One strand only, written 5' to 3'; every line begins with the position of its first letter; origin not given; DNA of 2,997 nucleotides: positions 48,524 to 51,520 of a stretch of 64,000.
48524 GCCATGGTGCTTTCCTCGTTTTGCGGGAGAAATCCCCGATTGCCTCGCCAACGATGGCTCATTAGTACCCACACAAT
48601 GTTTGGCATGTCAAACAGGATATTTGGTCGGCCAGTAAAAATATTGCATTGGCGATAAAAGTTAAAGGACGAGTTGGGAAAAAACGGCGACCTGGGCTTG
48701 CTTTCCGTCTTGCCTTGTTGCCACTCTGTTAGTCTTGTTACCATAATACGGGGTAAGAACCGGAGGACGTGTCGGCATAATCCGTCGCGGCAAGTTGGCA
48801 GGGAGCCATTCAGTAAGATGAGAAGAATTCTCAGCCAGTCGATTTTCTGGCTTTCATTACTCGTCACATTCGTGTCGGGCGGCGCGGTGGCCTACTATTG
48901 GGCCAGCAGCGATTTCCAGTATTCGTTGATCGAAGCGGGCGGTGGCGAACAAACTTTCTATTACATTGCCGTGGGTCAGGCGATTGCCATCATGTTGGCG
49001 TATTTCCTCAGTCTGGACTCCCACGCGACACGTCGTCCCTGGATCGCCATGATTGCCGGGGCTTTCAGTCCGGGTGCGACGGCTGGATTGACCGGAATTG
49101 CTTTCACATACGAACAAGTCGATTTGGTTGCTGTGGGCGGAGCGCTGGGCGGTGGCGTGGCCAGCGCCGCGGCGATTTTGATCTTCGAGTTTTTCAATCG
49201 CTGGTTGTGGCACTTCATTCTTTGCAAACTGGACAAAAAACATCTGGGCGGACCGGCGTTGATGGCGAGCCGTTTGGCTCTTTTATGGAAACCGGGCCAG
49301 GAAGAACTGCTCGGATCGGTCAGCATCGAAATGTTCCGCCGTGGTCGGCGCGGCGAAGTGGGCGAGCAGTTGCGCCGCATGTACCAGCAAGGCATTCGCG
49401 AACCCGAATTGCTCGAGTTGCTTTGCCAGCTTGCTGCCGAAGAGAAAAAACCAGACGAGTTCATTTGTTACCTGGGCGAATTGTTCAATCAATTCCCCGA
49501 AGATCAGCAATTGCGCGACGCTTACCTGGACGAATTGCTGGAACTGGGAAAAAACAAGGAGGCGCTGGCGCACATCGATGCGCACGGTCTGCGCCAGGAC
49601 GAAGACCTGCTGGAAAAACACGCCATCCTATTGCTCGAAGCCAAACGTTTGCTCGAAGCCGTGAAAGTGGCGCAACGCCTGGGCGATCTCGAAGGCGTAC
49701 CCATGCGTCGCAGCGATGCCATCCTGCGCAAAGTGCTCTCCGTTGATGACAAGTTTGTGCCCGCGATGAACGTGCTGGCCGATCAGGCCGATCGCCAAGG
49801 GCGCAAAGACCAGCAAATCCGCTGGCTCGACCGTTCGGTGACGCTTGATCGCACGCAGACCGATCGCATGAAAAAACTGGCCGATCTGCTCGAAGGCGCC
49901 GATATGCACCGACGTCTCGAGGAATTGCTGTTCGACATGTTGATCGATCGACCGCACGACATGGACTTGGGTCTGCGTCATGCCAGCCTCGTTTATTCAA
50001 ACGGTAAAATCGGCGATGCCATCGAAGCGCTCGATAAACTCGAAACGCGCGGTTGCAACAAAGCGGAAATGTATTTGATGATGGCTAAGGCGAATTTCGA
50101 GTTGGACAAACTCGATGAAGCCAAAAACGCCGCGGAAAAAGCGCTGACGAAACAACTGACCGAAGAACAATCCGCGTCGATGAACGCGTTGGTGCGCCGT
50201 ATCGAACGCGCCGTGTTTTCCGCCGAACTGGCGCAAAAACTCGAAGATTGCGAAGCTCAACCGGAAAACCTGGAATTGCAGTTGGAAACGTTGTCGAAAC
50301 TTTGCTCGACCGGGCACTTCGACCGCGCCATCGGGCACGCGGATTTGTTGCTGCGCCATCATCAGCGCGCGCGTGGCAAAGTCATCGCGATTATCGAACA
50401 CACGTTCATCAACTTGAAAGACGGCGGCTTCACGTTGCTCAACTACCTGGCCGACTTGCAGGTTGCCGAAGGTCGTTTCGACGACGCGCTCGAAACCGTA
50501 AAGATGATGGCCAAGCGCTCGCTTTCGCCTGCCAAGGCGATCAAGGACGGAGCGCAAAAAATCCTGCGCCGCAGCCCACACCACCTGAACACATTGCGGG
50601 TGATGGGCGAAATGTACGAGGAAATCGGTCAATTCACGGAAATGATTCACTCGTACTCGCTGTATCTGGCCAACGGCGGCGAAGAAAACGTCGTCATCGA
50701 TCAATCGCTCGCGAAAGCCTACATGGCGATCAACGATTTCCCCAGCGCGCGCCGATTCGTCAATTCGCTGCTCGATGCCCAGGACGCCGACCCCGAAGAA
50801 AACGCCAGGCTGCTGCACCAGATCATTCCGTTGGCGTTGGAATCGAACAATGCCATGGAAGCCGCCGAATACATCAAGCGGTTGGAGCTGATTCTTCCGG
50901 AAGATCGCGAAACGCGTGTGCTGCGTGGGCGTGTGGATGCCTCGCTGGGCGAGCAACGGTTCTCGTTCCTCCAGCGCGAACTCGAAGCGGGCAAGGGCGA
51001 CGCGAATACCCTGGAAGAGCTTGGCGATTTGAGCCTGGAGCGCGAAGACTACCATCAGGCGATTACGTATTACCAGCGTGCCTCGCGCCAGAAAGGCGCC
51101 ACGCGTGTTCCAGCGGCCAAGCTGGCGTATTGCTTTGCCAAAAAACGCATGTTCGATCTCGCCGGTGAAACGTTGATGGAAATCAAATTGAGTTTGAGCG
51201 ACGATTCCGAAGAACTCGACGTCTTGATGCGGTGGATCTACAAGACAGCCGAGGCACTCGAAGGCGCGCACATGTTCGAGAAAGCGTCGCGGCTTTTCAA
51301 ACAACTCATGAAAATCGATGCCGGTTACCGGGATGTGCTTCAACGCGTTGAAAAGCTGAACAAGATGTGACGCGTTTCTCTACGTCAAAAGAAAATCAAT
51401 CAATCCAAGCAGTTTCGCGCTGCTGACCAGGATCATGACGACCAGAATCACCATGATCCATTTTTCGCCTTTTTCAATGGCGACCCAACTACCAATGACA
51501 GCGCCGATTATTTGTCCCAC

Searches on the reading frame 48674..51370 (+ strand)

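Call 30: search_protein_families(library=pfam, proteins=[window:48674-51370:+], max_evalue=0.00001)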
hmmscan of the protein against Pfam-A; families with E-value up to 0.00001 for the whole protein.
window:48674-51370:+ (898 aa): 3 families
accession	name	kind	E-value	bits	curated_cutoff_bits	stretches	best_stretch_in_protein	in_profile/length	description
PF14559.12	TPR_19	-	1.8e-08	35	25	0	675-708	27-60/68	Tetratricopeptide repeat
PF13428.12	TPR_14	-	7.3e-08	32.8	23.5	0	677-708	5-36/44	Tetratricopeptide repeat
PF07719.23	TPR_2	-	2e-07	31.1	27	0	778-803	2-27/34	Tetratricopeptide repeat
